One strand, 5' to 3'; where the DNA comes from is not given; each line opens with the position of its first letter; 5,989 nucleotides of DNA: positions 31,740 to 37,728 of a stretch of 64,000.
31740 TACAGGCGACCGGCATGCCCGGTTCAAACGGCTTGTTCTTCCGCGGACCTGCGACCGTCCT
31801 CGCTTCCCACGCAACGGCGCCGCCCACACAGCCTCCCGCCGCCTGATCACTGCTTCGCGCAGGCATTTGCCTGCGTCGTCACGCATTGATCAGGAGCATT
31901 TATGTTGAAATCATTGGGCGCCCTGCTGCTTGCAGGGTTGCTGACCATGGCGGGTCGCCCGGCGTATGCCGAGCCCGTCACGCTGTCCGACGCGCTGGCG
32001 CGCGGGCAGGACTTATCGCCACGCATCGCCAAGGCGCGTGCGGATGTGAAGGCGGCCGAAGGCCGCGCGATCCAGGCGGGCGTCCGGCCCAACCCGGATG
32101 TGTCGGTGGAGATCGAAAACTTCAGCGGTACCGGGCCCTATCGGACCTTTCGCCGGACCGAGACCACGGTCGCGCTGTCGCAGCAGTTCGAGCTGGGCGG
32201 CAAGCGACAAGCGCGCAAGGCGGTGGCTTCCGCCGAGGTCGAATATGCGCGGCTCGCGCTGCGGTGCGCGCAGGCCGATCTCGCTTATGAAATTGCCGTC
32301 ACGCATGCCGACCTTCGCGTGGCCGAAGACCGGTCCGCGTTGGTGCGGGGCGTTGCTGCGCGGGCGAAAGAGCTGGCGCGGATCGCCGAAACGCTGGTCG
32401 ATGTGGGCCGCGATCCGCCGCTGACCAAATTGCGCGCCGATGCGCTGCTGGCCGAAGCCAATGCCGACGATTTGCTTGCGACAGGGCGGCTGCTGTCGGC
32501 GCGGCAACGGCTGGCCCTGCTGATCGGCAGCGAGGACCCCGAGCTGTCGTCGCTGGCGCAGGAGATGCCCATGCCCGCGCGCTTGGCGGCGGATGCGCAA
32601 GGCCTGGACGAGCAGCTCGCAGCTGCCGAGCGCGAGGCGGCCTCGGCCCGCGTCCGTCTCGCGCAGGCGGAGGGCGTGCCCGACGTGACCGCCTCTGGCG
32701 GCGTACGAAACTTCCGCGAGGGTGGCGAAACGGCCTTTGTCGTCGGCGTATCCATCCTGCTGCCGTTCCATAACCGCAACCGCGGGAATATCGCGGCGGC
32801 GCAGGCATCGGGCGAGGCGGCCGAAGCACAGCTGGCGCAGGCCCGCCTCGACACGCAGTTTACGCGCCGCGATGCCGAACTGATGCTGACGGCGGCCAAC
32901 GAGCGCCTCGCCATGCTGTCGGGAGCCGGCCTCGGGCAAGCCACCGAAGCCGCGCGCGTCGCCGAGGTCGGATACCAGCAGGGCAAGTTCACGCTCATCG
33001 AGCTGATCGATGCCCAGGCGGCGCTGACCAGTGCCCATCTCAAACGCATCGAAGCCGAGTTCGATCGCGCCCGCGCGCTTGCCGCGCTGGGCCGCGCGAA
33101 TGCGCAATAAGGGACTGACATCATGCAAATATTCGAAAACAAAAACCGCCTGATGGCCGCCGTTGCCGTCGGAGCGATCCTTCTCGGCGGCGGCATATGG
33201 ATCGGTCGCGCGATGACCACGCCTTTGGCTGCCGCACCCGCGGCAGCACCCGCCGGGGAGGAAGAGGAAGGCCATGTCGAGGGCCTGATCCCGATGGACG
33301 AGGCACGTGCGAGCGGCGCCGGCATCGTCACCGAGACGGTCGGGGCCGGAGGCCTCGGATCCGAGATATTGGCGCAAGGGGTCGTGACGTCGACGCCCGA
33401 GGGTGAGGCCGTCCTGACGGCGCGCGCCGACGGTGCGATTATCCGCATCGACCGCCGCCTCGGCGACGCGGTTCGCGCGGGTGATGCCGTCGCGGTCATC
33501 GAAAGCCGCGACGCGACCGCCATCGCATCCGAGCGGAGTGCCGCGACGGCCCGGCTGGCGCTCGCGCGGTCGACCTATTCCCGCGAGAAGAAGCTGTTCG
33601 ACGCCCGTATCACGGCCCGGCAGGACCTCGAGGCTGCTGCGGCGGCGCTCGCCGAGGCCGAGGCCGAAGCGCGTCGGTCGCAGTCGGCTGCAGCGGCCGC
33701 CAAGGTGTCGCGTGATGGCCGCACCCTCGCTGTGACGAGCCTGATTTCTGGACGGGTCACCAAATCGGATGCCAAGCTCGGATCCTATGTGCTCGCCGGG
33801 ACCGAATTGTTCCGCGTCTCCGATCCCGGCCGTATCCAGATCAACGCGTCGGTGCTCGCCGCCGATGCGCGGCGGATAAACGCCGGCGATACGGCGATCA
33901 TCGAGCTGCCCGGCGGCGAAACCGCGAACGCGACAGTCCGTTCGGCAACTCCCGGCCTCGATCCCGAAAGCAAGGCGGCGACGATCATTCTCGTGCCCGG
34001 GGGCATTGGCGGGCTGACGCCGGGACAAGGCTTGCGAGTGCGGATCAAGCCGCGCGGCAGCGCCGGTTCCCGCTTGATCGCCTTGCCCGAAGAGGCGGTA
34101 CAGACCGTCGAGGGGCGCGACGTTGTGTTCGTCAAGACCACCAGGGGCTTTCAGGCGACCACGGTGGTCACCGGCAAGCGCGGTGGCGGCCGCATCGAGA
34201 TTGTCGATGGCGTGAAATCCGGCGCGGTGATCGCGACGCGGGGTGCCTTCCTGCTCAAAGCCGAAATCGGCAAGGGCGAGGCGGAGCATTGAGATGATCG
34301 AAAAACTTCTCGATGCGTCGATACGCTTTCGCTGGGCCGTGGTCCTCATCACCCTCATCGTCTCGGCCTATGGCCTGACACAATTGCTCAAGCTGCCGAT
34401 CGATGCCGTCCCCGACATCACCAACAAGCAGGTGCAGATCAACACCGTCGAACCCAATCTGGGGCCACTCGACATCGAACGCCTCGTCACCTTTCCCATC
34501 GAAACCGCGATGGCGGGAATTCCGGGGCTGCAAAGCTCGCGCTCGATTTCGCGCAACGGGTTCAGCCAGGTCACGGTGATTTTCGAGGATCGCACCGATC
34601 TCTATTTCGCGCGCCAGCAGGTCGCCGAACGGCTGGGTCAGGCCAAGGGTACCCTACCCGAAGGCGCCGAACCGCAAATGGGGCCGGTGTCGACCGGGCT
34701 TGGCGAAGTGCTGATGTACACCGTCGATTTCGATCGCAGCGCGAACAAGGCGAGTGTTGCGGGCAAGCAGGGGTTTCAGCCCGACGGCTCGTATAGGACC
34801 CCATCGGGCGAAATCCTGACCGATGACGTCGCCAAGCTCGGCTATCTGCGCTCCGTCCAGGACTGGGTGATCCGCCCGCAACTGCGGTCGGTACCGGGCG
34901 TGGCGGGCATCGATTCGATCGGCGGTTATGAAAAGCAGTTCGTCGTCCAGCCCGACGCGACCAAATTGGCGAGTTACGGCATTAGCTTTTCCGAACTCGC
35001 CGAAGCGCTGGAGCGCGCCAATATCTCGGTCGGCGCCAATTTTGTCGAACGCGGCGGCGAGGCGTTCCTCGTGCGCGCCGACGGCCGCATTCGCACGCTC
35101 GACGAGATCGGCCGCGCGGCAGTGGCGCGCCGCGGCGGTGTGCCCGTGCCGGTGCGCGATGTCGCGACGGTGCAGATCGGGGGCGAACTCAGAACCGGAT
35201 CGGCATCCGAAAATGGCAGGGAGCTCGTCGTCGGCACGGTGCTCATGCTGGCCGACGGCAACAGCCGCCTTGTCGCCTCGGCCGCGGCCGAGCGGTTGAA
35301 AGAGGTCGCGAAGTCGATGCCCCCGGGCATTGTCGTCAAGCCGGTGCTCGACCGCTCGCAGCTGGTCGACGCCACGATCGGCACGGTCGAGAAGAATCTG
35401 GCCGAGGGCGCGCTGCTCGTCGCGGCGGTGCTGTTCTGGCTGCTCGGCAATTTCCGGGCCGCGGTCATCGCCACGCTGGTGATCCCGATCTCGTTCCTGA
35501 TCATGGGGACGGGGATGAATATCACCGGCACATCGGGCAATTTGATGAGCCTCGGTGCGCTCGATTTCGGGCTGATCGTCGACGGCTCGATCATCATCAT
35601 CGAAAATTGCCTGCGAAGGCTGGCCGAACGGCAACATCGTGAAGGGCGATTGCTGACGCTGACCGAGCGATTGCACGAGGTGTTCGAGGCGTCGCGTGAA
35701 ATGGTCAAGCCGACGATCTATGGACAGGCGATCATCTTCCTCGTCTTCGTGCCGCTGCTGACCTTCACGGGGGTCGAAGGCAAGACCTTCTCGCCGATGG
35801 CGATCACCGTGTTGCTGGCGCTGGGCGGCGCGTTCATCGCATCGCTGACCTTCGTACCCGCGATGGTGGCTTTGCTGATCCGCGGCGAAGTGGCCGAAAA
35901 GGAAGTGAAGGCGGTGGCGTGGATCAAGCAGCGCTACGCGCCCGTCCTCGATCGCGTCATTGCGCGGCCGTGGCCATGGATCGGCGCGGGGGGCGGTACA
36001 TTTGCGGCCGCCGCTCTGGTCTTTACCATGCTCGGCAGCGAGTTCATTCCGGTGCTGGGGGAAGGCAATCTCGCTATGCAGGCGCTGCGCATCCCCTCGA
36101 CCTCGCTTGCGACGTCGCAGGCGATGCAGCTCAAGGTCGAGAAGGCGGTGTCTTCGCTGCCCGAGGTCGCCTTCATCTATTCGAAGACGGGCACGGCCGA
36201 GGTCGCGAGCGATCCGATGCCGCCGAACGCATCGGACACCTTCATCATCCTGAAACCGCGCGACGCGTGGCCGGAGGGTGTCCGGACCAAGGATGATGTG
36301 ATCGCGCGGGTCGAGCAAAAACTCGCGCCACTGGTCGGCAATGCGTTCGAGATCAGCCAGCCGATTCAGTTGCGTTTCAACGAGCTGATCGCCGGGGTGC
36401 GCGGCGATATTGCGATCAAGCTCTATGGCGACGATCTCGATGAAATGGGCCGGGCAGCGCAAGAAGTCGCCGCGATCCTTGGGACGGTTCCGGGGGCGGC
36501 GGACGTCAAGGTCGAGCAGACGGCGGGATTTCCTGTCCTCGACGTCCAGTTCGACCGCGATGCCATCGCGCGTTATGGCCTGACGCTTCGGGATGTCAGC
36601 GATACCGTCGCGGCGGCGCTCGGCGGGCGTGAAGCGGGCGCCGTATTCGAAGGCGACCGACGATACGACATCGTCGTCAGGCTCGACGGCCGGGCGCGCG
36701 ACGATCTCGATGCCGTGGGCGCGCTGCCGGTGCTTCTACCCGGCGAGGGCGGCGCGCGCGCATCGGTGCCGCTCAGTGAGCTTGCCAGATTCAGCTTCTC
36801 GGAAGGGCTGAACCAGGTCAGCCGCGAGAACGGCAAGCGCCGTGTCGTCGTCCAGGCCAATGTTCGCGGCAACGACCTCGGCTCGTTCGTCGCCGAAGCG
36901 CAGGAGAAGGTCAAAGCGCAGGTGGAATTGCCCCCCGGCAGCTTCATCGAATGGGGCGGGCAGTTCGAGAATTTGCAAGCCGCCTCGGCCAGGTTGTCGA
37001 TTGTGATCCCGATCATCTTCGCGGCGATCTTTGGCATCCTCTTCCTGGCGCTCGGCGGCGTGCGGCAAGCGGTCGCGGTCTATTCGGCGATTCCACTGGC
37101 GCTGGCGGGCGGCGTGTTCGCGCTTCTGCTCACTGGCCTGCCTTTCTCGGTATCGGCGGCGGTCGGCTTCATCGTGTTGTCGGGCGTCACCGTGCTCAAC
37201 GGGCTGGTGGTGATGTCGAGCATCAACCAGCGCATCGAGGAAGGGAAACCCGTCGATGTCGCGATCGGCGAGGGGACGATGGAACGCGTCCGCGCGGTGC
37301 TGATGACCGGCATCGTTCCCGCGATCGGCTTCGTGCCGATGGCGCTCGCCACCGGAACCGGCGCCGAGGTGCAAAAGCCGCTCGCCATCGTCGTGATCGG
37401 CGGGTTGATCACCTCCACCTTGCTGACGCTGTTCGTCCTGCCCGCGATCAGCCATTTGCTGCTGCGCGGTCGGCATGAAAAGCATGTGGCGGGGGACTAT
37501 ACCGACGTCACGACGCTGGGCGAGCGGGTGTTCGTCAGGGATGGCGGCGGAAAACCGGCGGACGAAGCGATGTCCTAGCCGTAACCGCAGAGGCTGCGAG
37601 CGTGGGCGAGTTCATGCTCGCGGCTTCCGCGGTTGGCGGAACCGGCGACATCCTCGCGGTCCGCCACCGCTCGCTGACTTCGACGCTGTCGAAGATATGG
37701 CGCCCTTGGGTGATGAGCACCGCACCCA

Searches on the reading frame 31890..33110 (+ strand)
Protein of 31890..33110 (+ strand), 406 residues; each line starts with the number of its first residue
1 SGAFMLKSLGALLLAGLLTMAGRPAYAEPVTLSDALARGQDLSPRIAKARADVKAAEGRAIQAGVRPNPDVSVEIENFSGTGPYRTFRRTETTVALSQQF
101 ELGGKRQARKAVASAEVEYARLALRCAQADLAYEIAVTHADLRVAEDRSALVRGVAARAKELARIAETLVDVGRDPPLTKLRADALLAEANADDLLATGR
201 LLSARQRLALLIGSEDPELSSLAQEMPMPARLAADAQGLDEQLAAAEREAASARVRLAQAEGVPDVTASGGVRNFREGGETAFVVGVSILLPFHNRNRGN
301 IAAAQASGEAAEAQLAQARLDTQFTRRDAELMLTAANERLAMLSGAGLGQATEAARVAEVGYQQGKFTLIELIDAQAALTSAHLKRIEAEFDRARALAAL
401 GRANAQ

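Call 15: search_protein_families(library=pfam, proteins=[window:31890-33110:+], max_evalue=0.0001)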
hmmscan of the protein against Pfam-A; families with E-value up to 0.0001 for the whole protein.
window:31890-33110:+ (406 aa): 1 family
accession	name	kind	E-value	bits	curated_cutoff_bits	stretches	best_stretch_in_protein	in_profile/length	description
PF02321.23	OEP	-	3.3e-34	118.8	22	2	243-401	17-183/187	Outer membrane efflux protein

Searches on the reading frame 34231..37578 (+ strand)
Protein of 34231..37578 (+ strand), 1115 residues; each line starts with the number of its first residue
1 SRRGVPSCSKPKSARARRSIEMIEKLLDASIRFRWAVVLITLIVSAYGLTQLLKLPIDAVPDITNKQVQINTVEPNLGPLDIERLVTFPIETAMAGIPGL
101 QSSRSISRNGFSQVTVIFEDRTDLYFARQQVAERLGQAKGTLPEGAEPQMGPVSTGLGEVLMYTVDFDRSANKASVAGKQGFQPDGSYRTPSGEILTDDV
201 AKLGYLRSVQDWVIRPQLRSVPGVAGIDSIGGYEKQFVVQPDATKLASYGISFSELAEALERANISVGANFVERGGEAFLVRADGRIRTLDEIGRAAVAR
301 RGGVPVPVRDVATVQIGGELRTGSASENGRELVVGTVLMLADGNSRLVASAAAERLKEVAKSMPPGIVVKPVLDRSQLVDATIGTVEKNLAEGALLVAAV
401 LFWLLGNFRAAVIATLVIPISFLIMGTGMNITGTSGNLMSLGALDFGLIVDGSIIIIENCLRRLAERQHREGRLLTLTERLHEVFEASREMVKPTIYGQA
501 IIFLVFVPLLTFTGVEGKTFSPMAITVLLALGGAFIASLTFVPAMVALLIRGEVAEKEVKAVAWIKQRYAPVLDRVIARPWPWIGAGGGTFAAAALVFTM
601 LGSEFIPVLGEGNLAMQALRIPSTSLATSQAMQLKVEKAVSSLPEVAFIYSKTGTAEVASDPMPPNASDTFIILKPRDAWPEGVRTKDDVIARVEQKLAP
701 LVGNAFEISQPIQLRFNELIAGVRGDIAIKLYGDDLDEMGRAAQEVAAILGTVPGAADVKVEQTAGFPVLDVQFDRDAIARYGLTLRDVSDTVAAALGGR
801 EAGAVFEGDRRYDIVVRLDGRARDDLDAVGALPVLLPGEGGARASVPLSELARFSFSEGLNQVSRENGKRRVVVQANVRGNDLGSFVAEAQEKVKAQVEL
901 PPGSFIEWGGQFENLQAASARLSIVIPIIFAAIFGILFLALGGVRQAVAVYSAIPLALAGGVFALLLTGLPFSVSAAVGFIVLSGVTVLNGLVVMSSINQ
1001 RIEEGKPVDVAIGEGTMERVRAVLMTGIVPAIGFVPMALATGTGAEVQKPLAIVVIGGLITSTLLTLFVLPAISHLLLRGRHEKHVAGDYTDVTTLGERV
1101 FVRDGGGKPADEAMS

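Call 15: search_protein_families(library=pfam, proteins=[window:34231-37578:+], max_evalue=0.0001)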
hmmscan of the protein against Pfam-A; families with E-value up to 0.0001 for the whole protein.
window:34231-37578:+ (1115 aa): 1 family
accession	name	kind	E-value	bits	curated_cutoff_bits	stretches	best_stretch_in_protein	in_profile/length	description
PF00873.25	ACR_tran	-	2.1e-276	920.1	28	1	28-1073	3-1016/1021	AcrB/AcrD/AcrF family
